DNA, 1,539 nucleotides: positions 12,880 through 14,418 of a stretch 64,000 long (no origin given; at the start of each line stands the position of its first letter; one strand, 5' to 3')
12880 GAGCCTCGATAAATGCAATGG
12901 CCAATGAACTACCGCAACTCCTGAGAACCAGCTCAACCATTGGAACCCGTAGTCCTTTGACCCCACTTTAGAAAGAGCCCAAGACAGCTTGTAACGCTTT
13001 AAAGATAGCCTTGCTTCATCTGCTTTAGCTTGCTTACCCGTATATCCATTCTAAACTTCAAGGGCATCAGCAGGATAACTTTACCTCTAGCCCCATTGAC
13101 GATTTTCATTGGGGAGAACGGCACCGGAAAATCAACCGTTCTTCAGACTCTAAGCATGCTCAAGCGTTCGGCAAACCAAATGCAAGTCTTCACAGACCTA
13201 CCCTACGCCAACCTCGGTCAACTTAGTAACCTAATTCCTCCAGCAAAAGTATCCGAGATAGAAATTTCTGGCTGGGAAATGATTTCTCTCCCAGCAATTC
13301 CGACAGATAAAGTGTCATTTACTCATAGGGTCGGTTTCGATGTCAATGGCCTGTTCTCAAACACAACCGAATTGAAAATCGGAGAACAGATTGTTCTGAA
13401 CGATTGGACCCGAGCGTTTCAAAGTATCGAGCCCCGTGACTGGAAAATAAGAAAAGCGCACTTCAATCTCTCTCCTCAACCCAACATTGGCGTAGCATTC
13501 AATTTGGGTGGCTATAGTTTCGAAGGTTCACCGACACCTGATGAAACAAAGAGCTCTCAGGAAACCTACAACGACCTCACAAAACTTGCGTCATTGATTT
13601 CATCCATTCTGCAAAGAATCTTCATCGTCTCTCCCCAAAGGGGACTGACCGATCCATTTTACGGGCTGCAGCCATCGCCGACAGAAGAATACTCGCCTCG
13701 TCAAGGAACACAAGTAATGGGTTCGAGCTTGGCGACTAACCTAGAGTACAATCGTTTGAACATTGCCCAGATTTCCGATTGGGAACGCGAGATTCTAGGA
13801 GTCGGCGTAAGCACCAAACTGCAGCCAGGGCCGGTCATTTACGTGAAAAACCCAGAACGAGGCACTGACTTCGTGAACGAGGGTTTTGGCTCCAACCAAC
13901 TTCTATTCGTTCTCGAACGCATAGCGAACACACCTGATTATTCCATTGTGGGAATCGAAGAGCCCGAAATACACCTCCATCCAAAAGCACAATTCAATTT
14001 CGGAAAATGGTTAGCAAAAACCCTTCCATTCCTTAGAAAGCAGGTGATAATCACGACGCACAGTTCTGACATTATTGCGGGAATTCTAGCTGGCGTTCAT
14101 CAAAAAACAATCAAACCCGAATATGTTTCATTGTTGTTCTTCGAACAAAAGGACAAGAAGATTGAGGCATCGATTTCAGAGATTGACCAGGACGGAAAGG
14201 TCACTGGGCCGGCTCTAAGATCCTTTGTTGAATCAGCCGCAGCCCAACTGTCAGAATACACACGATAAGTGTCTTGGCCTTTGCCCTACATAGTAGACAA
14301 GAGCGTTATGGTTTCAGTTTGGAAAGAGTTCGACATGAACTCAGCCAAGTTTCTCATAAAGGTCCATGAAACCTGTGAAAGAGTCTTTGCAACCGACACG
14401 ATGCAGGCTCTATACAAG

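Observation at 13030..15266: ATPase / PIN-like / HNH three-gene cassette: a Septu-like candidate antiviral system with an extra component, on an archaeal integrated element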

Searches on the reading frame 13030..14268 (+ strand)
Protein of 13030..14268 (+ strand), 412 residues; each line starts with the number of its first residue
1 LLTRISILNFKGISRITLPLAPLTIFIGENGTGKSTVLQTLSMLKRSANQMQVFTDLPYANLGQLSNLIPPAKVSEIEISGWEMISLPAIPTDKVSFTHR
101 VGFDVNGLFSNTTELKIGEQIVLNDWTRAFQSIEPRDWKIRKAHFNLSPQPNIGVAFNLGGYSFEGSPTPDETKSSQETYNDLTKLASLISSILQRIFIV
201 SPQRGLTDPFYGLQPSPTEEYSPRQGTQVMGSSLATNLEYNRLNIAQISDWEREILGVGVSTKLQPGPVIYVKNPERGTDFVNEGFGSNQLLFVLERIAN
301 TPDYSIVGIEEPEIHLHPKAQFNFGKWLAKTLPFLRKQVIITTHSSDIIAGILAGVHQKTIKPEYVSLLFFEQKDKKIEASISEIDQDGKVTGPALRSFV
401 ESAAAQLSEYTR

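Call 3: search_protein_families(library=pfam, proteins=[window:13030-14268:+], max_evalue=1)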
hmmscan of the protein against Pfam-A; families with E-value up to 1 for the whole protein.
window:13030-14268:+ (412 aa): 11 families
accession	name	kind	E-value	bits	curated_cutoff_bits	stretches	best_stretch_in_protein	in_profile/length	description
PF13175.12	AAA_15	-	6.1e-27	95.6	32.1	2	275-349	292-374/374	AAA ATPase domain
PF13304.12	AAA_21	-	4.9e-19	70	27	2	172-348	121-302/304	AAA domain, putative AbiEii toxin, Type IV TA system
PF11398.14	DUF2813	-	8.2e-12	45.6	21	2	2-55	3-56/372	Protein of unknown function (DUF2813)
PF13476.12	AAA_23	-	4.6e-05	24.6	27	1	4-42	1-40/201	AAA domain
PF02463.25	SMC_N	-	6.2e-05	23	40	1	1-42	1-45/220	RecF/RecN/SMC N terminal domain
PF13555.12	AAA_29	-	0.00049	20.2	27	1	2-43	1-44/61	P-loop containing region of AAA domain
PF00005.33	ABC_tran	-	0.0013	19.8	25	1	19-46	9-36/137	ABC transporter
PF12476.13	DUF3696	-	0.0017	19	22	1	361-392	1-35/52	Protein of unknown function (DUF3696)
PF13401.12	AAA_22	-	0.012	16.4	27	1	23-59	7-43/130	AAA domain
PF05729.18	NACHT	-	0.034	14.4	26.7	1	24-53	3-32/167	NACHT domain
PF07728.20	AAA_5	-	0.087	13.3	22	1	25-64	3-44/139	AAA domain (dynein-related subfamily)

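Call 4: search_protein_families(library=padloc, proteins=[window:13030-14268:+], max_evalue=1)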
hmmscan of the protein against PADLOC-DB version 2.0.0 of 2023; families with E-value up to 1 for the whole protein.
window:13030-14268:+ (412 aa): 149 families (the best 25 are shown)
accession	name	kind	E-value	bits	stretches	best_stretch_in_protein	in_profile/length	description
PDLC03878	NsnB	-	2.8e-42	143.7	1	1-392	1-325/345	-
PDLC02979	AriA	-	3e-29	101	2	249-349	290-373/373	-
PDLC02980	AriA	-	4e-20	71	1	23-349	1-303/304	-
PDLC04148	HEC-03B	-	1.5e-19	68.4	2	282-389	317-424/458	-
PDLC04178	HEC-01A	-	3.4e-18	63.9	2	2-46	9-53/399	-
PDLC00094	GajA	-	1.2e-17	61.7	2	1-55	2-58/569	AAA ATPase domain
PDLC02358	Old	-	3.6e-17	60.4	2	2-55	4-58/578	Old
PDLC00069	GajA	-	1.1e-16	58.4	2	303-351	334-383/687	AAA ATPase domain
PDLC00271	PtuA1|PtuA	-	1.3e-16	59.2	2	2-44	3-46/421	AAA ATPase domain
PDLC00065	GajA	-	1.1e-15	55.5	2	304-376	334-403/670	AAA ATPase domain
PDLC00067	GajA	-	1.3e-15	54.9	2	300-349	301-346/604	AAA ATPase domain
PDLC00096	GajA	-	2.6e-15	54.2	2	274-351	254-339/630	AAA ATPase domain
PDLC00091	GajA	-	4e-15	53.7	2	286-350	271-343/627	AAA ATPase domain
PDLC00077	GajA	-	4.2e-15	53.3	2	283-352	303-383/616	AAA ATPase domain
PDLC04175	HEC-01A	-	6.3e-15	53.1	2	2-50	6-54/363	-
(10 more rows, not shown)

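Call 5: search_protein_families(library=ncbifam, proteins=[window:13030-14268:+], max_evalue=1)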
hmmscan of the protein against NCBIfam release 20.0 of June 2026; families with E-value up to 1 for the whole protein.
window:13030-14268:+ (412 aa): 32 families (the best 25 are shown)
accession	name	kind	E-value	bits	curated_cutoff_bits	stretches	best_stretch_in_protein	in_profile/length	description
NF041760.1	PtuA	equivalog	2.2e-13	50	500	2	306-352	379-423/524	retron Ec78 anti-phage system effector ATPase PtuA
NF047739.1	antiphage_MADS3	equivalog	7.8e-11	41.8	420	1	1-50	1-50/427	methylation-associated defense system AAA family ATPase MAD3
NF038234.1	retron_eff_Eco8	equivalog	2.4e-10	39.7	250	2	306-358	275-334/679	retron Eco8 family effector endonuclease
TIGR00611.2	recf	equivalog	1.1e-05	24.7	172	1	2-45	1-45/339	DNA replication/repair protein RecF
TIGR00634.1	recN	equivalog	5.4e-05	22.3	407.85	1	1-44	1-45/563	DNA repair protein RecN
TIGR04435.1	restrict_AAA_1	hypoth_equivalog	0.00013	20.9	300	2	25-42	41-58/568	restriction system-associated AAA family ATPase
NF041774.1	tung_ATPbind_TupC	equivalog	0.00053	19.1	400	1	13-57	18-65/319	tungstate ABC transporter ATP-binding protein TupC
NF008409.0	PRK11231.1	equivalog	0.00079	18.9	375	1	16-62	23-69/255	Fe(3+) dicitrate ABC transporter ATP-binding protein FecE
NF010068.0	PRK13548.1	equivalog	0.0036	16.4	261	1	16-50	26-61/261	heme ABC transporter ATP-binding protein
TIGR00972.1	3a0107s01c2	equivalog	0.0051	16.2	343.2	1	18-54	24-60/248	phosphate ABC transporter ATP-binding protein PstB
NF040873.1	AztA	equivalog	0.0053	16.3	220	1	18-67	15-65/191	zinc ABC transporter ATP-binding protein AztA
NF045781.1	Spaf1101_AAA_ATP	equivalog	0.0073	14.8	475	1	23-44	345-366/836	Spaf_1101 family AAA-like ATPase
NF010157.0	PRK13636.1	equivalog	0.0082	15.3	463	1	16-51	27-63/285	cobalt transporter ATP-binding subunit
NF007606.0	PRK10253.1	equivalog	0.011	15.2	497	1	17-49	29-61/266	iron-enterobactin ABC transporter ATP-binding protein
TIGR03873.1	F420-0_ABC_ATP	hypoth_equivalog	0.018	14.3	372.4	1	16-48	22-54/256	putative F420-0 ABC transporter ATP-binding protein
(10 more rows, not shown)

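Call 24: find_homologous_proteins(query=window:13030-14268:+, max_evalue=0.00001)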
Query window:13030-14268:+ (412 aa): 662 proteins with E <= 0.00001 among 8000 candidates; the best 120 are listed.
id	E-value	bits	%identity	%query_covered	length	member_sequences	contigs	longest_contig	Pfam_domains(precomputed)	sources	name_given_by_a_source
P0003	2.1e-244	829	100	90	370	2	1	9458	PF13175.13,PF13304.13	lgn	-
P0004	2.4e-146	506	55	99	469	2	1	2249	PF11398.15,PF13175.13,PF13476.13,PF13304.13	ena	-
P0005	1.2e-136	474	52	99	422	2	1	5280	PF11398.15,PF13175.13,PF13476.13,PF13304.13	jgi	-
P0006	6.0e-134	465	53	98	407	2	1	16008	PF11398.15,PF13175.13,PF13476.13,PF13304.13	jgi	-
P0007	9.3e-134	464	52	99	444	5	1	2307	PF11398.15,PF13175.13,PF13476.13,PF13555.13,PF02463.26,PF13304.13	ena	-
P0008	5.1e-131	455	52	99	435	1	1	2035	PF11398.15,PF13175.13,PF13476.13,PF13555.13,PF02463.26,PF13304.13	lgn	-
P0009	1.2e-126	441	52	100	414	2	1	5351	PF11398.15,PF13175.13,PF13476.13,PF02463.26,PF13304.13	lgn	-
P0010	1.7e-124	434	51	100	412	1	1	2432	PF11398.15,PF13175.13,PF13476.13,PF13304.13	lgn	-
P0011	2.3e-120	420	50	99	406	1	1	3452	PF11398.15,PF13175.13,PF13476.13,PF13304.13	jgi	jgi:predicted ATPase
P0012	3.7e-110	387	47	100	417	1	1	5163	PF11398.15,PF13175.13,PF13476.13,PF13555.13,PF02463.26,PF13304.13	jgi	jgi:energy-coupling factor transporter ATP-binding protein EcfA2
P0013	2.7e-108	381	46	100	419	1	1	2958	PF11398.15,PF13175.13,PF02463.26,PF13304.13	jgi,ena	-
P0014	3.7e-108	380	45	100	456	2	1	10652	PF13175.13,PF13476.13,PF02463.26,PF13304.13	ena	-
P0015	4.9e-108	380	45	100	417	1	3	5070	PF11398.15,PF13175.13,PF13476.13,PF13555.13,PF02463.26,PF13304.13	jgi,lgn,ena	-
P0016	8.5e-106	372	45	100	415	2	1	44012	PF11398.15,PF00005.34,PF13175.13,PF13476.13,PF13555.13,PF13304.13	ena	-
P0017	3.4e-103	364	43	100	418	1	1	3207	PF11398.15,PF13175.13,PF13476.13,PF02463.26,PF13304.13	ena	-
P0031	4.4e-84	301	40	100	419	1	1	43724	PF11398.15,PF13175.13,PF13476.13,PF02463.26,PF13304.13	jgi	jgi:predicted ATPase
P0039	3.9e-73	265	36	99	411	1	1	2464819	PF11398.15,PF13175.13,PF13476.13,PF02463.26,PF13304.13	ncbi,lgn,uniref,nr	ncbi:AAA family ATPase [Metallosphaera javensis (ex Sakai et al. 2022)]|uniref:AAA family ATPase n=1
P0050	4.1e-45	173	29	100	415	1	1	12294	PF12476.14,PF11398.15,PF13175.13,PF13476.13,PF02463.26,PF13304.13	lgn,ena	-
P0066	4.8e-39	153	31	100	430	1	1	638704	PF12476.14,PF13175.13,PF02463.26,PF13304.13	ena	-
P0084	3.3e-36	143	37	53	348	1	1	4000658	PF11398.15,PF13175.13,PF13476.13,PF02463.26,PF13304.13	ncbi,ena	-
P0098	5.4e-35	139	35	53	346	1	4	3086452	PF11398.15,PF00005.34,PF13175.13,PF13476.13,PF02463.26,PF13304.13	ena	-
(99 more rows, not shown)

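Call 26: find_encoding_contigs(protein=P0006, flank=5000, max_places=2)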
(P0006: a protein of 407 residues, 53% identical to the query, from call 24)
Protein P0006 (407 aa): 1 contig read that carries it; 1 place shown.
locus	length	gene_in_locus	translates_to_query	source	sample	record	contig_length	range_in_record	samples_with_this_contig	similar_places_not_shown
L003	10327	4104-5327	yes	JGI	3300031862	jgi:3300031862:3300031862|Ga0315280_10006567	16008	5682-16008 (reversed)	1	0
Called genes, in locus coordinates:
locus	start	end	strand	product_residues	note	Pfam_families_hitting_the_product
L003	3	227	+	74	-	?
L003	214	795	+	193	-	PF04079:SMC_ScpB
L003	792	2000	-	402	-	PF01941:AdoMet_Synthase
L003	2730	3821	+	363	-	-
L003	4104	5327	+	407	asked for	PF11398:DUF2813, PF13175:AAA_15, PF13476:AAA_23 (weak), PF13304:AAA_21 (weak), PF13175:AAA_15, PF13304:AAA_21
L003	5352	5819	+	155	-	-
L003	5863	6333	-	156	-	-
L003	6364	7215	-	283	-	-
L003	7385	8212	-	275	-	-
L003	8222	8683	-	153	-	-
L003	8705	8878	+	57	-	-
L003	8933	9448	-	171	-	PF01555:N6_N4_Mtase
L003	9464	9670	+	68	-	-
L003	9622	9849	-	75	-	PF18893:DUF5652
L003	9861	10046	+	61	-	-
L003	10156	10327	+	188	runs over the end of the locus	PF01381:HTH_3, PF00571:CBS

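Call 27: find_encoding_contigs(protein=P0016, flank=5000, max_places=2)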
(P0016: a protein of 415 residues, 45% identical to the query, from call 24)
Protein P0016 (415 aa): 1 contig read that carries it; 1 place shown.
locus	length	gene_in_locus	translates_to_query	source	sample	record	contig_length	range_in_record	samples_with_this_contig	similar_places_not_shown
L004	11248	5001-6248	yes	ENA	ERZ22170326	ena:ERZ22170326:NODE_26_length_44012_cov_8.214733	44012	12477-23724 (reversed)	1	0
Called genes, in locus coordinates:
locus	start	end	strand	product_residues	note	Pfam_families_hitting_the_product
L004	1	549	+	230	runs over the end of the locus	PF03703:bPH_2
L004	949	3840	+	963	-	-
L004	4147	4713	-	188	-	-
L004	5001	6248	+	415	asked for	PF00005:ABC_tran (weak), PF11398:DUF2813 (faint), PF13175:AAA_15, PF13476:AAA_23, PF13555:AAA_29 (weak), PF13304:AAA_21 (weak), PF13175:AAA_15, PF13304:AAA_21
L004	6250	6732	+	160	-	-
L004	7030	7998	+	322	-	PF05066:HARE-HTH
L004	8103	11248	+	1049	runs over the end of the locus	PF02384:N6_Mtase (weak), PF20473:MmeI_Mtase, PF07669:Eco57I, PF12950:TaqI_C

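Call 28: find_encoding_contigs(protein=P0039, flank=5000, max_places=2)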
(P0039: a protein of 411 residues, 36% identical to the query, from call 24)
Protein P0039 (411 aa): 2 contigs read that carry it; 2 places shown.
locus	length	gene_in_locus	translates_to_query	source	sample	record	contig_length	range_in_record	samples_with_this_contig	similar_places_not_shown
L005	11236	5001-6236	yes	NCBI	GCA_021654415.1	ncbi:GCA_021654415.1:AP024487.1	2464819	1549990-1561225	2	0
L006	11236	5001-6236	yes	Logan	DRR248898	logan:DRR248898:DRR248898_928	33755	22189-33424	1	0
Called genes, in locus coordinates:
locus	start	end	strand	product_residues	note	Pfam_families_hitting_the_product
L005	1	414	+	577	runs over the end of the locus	PF09848:SLFN-g3_helicase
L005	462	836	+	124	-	-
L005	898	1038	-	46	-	-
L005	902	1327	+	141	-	-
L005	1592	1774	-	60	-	-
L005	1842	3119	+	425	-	PF13173:AAA_14, PF13635:DUF4143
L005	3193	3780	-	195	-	-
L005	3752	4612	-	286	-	PF27344:MJECL34 (weak)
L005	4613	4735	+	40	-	-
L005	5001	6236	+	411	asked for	PF02463:SMC_N (faint), PF11398:DUF2813 (faint), PF13175:AAA_15, PF13476:AAA_23 (weak), PF13175:AAA_15, PF13304:AAA_21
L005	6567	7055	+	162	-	PF03445:DUF294 (faint), PF01909:NTP_transf_2, PF18765:Polbeta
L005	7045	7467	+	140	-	PF05168:HEPN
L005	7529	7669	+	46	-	-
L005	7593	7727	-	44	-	-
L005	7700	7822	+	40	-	-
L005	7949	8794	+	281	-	PF00149:Metallophos, PF12850:Metallophos_2 (faint)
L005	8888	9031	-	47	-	-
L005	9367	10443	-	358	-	PF02463:SMC_N, PF13175:AAA_15, PF13476:AAA_23, PF13304:AAA_21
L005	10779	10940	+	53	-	-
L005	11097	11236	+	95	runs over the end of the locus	-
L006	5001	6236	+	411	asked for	PF02463:SMC_N (faint), PF11398:DUF2813 (faint), PF13175:AAA_15, PF13476:AAA_23 (weak), PF13175:AAA_15, PF13304:AAA_21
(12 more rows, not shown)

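Call 46: find_related_loci(query=A4, collection=genome_contigs, flank=6000)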
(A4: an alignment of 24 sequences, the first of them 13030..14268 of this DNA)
Query A4 (412 aa) in genome_contigs; peptide patterns used: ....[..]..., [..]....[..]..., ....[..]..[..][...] (x = any residue, [..] = any of these).
600 stretches matched a pattern (row limit reached: there are more); 6 encode a relative of the query (tblastn E <= 1e-3); 6 distinct loci.
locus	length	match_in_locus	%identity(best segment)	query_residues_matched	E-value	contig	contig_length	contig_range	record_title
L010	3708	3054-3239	37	257-321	2e-8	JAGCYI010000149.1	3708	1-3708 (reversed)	MAG: Bacteroidales bacterium isolate RGIG10234 Yak_Rumen-5__c970374, whole genome shotgun sequence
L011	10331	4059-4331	35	286-380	1e-7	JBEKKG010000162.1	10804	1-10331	MAG: Planctomycetota bacterium isolate SPRUCE 341 SPRUCE_341_162, whole genome shotgun sequence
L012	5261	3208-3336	42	2-44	6e-7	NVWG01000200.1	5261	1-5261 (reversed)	MAG: Candidatus Hydrogenedentota bacterium isolate NORP43 Contig_source1383C_21637, whole genome shotgun sequence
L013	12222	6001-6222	38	286-351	6e-7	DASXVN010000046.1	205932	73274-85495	MAG TPA_asm: Armatimonadota bacterium isolate SMAG_U4746 k141_336258, whole genome shotgun sequence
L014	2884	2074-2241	36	292-350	7e-6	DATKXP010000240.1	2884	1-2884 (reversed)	MAG TPA_asm: Phycisphaerae bacterium isolate SMAG_U14195 k141_3162783, whole genome shotgun sequence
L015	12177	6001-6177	37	290-349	1e-5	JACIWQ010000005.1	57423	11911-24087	MAG: Thermoflexales bacterium isolate MAG-30 Thermoflexales_E3_bin20_Scaffold_5, whole genome shotgun sequence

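Call 60: find_encoding_contigs(protein=P0031, flank=4000, max_places=1)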
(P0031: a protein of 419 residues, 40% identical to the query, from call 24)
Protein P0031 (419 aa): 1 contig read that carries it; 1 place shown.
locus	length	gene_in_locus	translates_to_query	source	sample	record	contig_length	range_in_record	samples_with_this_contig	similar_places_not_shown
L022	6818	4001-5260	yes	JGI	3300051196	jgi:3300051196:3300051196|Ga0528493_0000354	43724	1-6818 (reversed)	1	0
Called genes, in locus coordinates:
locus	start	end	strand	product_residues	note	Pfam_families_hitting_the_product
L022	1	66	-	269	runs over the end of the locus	-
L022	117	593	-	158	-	-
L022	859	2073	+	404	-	PF01867:Cas_Cas1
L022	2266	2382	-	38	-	-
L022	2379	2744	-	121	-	-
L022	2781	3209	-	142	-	-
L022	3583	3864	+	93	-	-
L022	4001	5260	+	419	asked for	PF02463:SMC_N (faint), PF11398:DUF2813 (weak), PF13175:AAA_15, PF13476:AAA_23 (weak), PF13175:AAA_15, PF13304:AAA_21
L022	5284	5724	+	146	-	-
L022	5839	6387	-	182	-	-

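Call 61: find_encoding_contigs(protein=P0066, flank=4000, max_places=1)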
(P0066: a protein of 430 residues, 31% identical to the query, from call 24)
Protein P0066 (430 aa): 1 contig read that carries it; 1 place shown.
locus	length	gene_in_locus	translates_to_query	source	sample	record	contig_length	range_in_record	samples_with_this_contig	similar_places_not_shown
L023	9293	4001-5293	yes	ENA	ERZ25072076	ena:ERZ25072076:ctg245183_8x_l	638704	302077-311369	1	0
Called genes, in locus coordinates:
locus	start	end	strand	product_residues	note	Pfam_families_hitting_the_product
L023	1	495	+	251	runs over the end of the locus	PF00977:His_biosynth, PF01207:Dus (faint), PF04131:NanE (faint)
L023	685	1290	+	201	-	PF01209:Ubie_methyltran, PF13489:Methyltransf_23, PF13847:Methyltransf_31, PF08241:Methyltransf_11, PF08242:Methyltransf_12, PF13649:Methyltransf_25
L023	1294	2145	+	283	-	PF00977:His_biosynth, PF03060:NMO (faint), PF01207:Dus (weak), PF01180:DHO_dh (faint)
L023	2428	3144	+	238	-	PF00702:Hydrolase, PF13419:HAD_2, PF13242:Hydrolase_like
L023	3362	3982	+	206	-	PF01502:PRA-CH, PF01503:PRA-PH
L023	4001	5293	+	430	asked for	PF02463:SMC_N (weak), PF13175:AAA_15, PF13304:AAA_21, PF12476:DUF3696 (weak)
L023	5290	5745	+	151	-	-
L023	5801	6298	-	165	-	-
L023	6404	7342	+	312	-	PF00135:COesterase, PF20434:BD-FAE, PF07859:Abhydrolase_3, PF00326:Peptidase_S9 (weak)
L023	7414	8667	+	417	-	PF00296:Bac_luciferase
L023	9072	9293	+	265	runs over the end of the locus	PF00561:Abhydrolase_1, PF00975:Thioesterase (weak), PF12697:Abhydrolase_6, PF12146:Hydrolase_4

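Call 62: find_encoding_contigs(protein=P0050, flank=4000, max_places=1)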
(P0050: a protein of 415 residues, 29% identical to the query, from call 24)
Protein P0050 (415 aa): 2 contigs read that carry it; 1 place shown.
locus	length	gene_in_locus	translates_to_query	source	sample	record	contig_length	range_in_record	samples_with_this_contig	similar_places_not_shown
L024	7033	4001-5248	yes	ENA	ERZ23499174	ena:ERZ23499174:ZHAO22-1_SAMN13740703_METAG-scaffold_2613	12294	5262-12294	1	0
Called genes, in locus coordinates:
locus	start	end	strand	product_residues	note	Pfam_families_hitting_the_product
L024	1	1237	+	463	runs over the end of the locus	-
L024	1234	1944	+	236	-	PF03483:B3_4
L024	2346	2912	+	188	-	-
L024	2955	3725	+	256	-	-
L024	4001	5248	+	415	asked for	PF02463:SMC_N (weak), PF11398:DUF2813 (weak), PF13175:AAA_15, PF13476:AAA_23, PF13304:AAA_21, PF13175:AAA_15, PF13304:AAA_21, PF12476:DUF3696 (weak)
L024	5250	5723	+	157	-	-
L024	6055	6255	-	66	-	-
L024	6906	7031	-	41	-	?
